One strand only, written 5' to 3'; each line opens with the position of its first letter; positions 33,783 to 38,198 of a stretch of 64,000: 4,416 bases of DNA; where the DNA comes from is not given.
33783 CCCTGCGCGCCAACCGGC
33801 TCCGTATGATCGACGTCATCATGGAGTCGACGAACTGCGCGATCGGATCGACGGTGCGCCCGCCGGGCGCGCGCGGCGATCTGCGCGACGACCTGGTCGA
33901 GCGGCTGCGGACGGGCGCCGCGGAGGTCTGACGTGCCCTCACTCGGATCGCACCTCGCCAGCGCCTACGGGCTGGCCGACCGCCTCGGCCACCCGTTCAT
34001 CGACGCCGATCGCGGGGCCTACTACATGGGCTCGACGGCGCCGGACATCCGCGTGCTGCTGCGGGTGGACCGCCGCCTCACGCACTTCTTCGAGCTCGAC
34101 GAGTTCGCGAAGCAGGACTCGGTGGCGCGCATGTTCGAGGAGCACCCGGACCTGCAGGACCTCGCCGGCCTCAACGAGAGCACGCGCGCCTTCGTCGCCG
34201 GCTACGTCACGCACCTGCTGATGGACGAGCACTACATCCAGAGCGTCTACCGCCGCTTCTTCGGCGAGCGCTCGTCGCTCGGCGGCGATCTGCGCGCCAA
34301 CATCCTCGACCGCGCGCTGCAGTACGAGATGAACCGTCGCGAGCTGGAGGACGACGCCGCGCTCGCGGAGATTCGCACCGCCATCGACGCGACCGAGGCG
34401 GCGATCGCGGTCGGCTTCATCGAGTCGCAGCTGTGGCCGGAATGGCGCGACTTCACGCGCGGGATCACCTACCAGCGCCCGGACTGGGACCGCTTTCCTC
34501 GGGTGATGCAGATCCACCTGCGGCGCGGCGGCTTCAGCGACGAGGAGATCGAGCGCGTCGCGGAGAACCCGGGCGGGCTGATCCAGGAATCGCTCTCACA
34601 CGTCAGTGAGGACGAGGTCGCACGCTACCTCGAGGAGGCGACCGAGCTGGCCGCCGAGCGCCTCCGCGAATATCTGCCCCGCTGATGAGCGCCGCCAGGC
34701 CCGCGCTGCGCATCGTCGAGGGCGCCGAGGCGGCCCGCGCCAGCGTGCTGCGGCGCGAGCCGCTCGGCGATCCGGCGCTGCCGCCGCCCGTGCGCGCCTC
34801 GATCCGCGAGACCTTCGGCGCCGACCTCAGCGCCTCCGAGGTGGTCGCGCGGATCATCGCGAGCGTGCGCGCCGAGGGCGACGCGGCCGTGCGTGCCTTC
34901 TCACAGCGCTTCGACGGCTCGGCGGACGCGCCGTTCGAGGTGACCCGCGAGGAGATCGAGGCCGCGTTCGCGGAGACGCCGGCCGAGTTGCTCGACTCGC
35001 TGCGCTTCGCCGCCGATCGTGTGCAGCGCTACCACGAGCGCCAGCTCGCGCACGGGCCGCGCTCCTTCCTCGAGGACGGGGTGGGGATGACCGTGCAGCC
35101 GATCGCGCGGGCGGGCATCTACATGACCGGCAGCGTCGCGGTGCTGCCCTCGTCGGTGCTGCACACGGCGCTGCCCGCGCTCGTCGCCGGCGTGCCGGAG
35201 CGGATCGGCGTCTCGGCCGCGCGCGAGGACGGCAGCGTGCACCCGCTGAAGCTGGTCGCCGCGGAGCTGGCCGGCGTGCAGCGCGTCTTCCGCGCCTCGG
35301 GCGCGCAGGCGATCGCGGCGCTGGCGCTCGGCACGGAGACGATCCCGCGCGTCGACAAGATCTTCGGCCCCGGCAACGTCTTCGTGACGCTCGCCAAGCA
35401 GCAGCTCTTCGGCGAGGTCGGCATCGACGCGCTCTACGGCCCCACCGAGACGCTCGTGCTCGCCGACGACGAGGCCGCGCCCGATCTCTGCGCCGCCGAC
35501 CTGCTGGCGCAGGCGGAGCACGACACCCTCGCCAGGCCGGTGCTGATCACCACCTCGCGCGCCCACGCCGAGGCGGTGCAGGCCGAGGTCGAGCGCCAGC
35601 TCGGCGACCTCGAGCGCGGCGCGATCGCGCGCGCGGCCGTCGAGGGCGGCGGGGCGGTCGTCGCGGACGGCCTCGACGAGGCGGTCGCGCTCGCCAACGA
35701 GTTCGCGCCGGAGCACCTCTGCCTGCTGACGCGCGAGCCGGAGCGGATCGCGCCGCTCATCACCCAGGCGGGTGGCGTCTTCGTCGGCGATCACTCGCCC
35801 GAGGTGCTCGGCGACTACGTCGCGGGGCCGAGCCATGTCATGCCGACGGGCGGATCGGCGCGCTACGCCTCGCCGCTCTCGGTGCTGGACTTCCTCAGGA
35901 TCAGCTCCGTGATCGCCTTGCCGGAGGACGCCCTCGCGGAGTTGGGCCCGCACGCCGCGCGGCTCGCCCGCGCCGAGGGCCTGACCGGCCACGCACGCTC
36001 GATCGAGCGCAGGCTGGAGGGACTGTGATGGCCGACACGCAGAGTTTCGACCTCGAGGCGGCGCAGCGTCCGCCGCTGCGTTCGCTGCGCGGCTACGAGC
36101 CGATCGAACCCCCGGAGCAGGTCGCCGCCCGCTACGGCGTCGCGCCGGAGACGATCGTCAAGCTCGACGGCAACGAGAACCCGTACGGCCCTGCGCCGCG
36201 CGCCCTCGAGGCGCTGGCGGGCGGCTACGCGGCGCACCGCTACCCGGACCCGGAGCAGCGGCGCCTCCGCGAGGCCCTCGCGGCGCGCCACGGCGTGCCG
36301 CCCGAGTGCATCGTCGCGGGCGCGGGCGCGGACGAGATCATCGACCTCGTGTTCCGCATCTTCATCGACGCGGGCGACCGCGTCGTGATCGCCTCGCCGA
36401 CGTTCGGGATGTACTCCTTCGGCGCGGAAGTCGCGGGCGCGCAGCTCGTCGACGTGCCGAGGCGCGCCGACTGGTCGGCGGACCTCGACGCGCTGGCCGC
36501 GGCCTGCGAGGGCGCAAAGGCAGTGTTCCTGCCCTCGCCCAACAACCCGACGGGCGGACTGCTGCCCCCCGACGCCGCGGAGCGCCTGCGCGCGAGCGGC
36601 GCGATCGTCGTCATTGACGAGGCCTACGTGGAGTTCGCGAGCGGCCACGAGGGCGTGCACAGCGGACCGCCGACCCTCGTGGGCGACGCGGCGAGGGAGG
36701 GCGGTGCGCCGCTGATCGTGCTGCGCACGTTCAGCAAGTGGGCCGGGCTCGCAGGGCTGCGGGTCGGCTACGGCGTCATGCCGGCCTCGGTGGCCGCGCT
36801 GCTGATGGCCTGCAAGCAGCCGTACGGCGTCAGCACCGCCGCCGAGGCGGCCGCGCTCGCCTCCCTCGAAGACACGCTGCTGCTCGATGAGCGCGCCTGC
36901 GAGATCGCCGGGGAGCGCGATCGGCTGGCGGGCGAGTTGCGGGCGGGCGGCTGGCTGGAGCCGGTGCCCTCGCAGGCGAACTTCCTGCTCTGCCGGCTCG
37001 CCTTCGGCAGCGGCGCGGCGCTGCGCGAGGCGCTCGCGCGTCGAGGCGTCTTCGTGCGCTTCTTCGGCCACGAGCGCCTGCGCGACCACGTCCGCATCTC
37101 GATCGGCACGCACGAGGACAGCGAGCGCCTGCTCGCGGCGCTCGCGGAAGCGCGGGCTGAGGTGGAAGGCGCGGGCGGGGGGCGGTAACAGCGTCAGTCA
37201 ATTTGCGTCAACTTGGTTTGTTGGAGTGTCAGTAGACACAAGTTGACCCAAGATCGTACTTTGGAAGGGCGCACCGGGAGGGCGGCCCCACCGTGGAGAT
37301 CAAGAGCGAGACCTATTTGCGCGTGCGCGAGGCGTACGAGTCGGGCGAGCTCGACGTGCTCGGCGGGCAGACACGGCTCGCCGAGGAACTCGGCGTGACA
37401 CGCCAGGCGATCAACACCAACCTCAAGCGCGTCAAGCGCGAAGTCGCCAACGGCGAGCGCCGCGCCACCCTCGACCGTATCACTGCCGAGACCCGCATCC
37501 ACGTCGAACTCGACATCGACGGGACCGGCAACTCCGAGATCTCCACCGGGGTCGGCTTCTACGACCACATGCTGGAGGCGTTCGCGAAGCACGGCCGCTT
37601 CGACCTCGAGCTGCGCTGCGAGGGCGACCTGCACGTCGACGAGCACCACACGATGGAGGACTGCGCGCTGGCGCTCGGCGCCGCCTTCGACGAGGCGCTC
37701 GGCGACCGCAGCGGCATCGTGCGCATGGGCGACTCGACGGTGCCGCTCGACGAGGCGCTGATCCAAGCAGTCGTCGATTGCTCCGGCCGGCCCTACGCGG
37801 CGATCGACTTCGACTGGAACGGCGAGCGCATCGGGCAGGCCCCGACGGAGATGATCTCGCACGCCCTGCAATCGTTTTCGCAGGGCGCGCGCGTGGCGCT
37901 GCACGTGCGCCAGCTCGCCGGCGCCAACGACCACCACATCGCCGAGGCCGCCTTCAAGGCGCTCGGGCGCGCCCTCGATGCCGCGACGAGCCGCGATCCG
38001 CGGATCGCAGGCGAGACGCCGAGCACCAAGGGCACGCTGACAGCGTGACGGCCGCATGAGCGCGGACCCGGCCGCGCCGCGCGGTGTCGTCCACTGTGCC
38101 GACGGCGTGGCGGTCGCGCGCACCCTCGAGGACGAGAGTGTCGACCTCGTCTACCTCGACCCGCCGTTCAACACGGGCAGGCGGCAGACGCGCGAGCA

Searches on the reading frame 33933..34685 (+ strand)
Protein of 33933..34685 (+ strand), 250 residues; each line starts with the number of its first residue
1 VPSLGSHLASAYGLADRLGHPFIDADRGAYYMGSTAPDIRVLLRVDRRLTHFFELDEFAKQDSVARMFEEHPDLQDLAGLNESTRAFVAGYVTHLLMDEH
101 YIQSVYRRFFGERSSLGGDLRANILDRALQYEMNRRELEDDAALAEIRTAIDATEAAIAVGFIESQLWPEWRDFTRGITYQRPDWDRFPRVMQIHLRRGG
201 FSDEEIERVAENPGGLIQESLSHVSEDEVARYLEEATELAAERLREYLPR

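Call 88: search_protein_families(library=pfam, proteins=[window:33933-34685:+], max_evalue=0.01)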
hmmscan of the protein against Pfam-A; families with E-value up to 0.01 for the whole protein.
window:33933-34685:+ (250 aa): 1 family
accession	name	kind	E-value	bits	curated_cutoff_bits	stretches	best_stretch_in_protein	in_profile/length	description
PF00882.24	Zn_dep_PLPC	-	2.4e-05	24.8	26.8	1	5-98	6-93/167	Zinc dependent phospholipase C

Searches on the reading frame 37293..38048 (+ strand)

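Call 5: search_protein_families(library=pfam, proteins=[window:37293-38048:+], max_evalue=1)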
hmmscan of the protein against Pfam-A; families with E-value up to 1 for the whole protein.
window:37293-38048:+ (251 aa): 12 families
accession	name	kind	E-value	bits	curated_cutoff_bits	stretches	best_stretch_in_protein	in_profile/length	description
PF00475.24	IGPD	-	3.4e-61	206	27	1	85-228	1-144/144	Imidazoleglycerol-phosphate dehydratase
PF15943.11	YdaS_toxin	-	5.6e-07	29.7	30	1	21-65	6-48/65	Bacterial toxin YdaS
PF09048.16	Cro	-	0.0092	16.4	32.7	1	25-50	14-38/59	Cro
PF08279.18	HTH_11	-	0.016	15.5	25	1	28-50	20-42/55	HTH domain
PF16509.11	KORA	-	0.02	15.5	26.7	1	26-64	33-71/84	TrfB plasmid transcriptional repressor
PF14549.12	P22_Cro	-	0.031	14.5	30.2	1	22-41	8-27/60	DNA-binding transcriptional regulator Cro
PF07704.17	PSK_trans_fac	-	0.075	14.4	28.3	1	35-69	28-61/82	Rv0623-like transcription factor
PF13545.12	HTH_Crp_2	-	0.08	13.4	27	1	19-50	18-49/70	Crp-like helix-turn-helix domain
PF04967.18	HTH_10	-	0.089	13.1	23.1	1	28-52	28-52/53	HTH DNA binding domain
PF13412.12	HTH_24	-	0.13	12.3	21.9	1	26-48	20-42/48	Winged helix-turn-helix DNA-binding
PF18834.6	LPD22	-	0.18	12.5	28.6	1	21-53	15-46/97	Large polyvalent protein associated domain 22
PF08281.18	Sigma70_r4_2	-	0.19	11.8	25.7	1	30-49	33-52/54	Sigma-70, region 4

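Call 6: search_protein_families(library=ncbifam, proteins=[window:37293-38048:+], max_evalue=1)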
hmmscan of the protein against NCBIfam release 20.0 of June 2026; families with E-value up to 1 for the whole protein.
window:37293-38048:+ (251 aa): 18 families
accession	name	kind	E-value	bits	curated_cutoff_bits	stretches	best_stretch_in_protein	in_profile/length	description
NF002116.0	PRK00951.2-6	equivalog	2.5e-83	278.9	269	1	55-249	3-197/197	imidazoleglycerol-phosphate dehydratase HisB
NF002109.0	PRK00951.1-5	equivalog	1.7e-76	256.4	278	1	56-249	3-196/196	imidazoleglycerol-phosphate dehydratase HisB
NF002111.0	PRK00951.2-1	equivalog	6e-74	247.8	231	1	55-249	3-194/194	imidazoleglycerol-phosphate dehydratase HisB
NF002110.2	PRK00951.1-6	equivalog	1.2e-73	247.1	266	1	56-249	1-199/199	imidazoleglycerol-phosphate dehydratase HisB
NF002115.0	PRK00951.2-5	equivalog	9.3e-69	231.1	289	1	55-249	2-195/195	imidazoleglycerol-phosphate dehydratase HisB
NF002108.0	PRK00951.1-3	equivalog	1.9e-68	230.2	328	1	51-249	5-203/205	imidazoleglycerol-phosphate dehydratase HisB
NF003937.0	PRK05446.1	equivalog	5.5e-68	229.6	443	1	28-249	136-355/355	bifunctional histidinol-phosphatase/imidazoleglycerol-phosphate dehydratase HisB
NF002112.0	PRK00951.2-2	equivalog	1.5e-67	227.1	315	1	56-249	2-194/194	imidazoleglycerol-phosphate dehydratase HisB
NF002106.0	PRK00951.1-1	equivalog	1e-66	224.4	283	1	55-249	3-197/197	imidazoleglycerol-phosphate dehydratase HisB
NF002114.0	PRK00951.2-4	equivalog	3.3e-61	206.3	189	1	59-249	3-190/190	imidazoleglycerol-phosphate dehydratase HisB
NF002107.0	PRK00951.1-2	equivalog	4.8e-59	199.3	267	1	57-249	3-194/194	imidazoleglycerol-phosphate dehydratase HisB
NF002113.0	PRK00951.2-3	equivalog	6.3e-53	179.5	288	1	59-247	5-188/190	imidazoleglycerol-phosphate dehydratase HisB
NF010121.0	PRK13598.1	equivalog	2.4e-51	174.3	295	1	56-248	3-192/193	imidazoleglycerol-phosphate dehydratase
NF045758.2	YlxM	equivalog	0.035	14.2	80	1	29-57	38-66/72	YlxM family DNA-binding protein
NF046037.1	carphisopro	domain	0.079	13.2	38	1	22-40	7-25/54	carph-isopro domain-containing protein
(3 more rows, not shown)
